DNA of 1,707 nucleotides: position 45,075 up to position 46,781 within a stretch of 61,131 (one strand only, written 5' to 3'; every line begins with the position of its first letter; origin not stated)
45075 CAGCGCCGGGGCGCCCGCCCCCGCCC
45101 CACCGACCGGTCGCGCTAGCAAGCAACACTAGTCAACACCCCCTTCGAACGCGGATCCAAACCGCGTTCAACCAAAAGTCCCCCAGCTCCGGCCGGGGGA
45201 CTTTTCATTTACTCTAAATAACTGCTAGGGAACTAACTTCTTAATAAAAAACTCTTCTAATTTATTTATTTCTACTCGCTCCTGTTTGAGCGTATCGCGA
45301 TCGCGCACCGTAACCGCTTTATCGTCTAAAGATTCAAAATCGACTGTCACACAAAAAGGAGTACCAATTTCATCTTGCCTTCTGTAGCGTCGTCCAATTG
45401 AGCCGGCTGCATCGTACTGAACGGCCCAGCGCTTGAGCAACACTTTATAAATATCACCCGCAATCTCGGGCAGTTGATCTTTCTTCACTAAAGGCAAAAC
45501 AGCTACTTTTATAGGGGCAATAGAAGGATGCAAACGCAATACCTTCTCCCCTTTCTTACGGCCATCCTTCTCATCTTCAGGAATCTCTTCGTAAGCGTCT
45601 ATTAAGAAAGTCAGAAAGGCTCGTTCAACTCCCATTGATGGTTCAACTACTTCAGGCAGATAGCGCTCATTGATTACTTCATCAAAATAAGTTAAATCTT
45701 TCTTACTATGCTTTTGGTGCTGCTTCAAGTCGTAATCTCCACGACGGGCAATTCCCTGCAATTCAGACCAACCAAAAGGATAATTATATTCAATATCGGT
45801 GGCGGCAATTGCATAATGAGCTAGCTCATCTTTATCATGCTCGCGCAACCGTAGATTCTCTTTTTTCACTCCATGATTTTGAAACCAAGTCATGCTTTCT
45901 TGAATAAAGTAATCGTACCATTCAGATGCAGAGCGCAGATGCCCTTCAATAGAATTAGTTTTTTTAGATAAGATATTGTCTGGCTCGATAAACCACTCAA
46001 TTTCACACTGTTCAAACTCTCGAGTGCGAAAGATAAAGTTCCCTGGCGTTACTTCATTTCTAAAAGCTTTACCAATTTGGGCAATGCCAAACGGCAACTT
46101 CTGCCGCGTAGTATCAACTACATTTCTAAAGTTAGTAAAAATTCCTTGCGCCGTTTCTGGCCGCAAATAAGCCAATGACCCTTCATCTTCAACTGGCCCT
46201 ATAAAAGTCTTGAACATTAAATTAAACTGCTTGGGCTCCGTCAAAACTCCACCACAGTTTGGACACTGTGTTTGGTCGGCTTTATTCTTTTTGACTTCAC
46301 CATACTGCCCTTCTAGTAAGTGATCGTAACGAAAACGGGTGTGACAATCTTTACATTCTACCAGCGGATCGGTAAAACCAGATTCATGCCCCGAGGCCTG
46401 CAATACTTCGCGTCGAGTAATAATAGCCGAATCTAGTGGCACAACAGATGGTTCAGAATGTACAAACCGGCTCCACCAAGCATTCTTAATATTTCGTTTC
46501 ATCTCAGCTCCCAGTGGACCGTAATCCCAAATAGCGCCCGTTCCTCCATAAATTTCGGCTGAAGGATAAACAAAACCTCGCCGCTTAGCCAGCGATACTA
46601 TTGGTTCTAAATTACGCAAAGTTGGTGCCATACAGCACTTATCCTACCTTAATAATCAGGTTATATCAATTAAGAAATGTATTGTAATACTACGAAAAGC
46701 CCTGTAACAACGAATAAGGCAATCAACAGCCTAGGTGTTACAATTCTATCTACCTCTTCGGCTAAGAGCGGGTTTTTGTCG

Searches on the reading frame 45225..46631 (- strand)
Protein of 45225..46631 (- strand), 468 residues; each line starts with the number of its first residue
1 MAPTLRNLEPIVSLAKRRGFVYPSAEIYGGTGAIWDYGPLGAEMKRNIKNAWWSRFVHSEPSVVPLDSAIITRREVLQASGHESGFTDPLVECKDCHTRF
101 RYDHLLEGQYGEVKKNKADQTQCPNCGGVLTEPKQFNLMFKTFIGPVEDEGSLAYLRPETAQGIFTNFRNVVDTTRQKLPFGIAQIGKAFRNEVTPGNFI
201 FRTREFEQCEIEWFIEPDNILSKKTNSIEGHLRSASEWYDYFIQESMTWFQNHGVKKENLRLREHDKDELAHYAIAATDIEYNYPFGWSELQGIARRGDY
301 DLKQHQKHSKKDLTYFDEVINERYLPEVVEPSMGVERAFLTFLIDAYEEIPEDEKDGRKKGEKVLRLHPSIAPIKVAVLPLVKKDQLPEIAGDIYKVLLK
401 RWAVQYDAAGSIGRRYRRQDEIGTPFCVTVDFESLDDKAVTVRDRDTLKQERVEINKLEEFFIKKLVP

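Call 34: search_protein_families(library=pfam, proteins=[window:45225-46631:-], max_evalue=0.00001)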
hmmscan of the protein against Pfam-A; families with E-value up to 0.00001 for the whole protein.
window:45225-46631:- (468 aa): 2 families
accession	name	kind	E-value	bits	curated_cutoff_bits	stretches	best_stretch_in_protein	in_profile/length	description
PF03129.25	HGTP_anticodon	-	2.6e-20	72.8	21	1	375-464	1-93/94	Anticodon binding domain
PF00587.30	tRNA-synt_2b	-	1.8e-10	41.6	29.3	1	149-244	5-96/179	tRNA synthetase class II core domain (G, H, P, S and T)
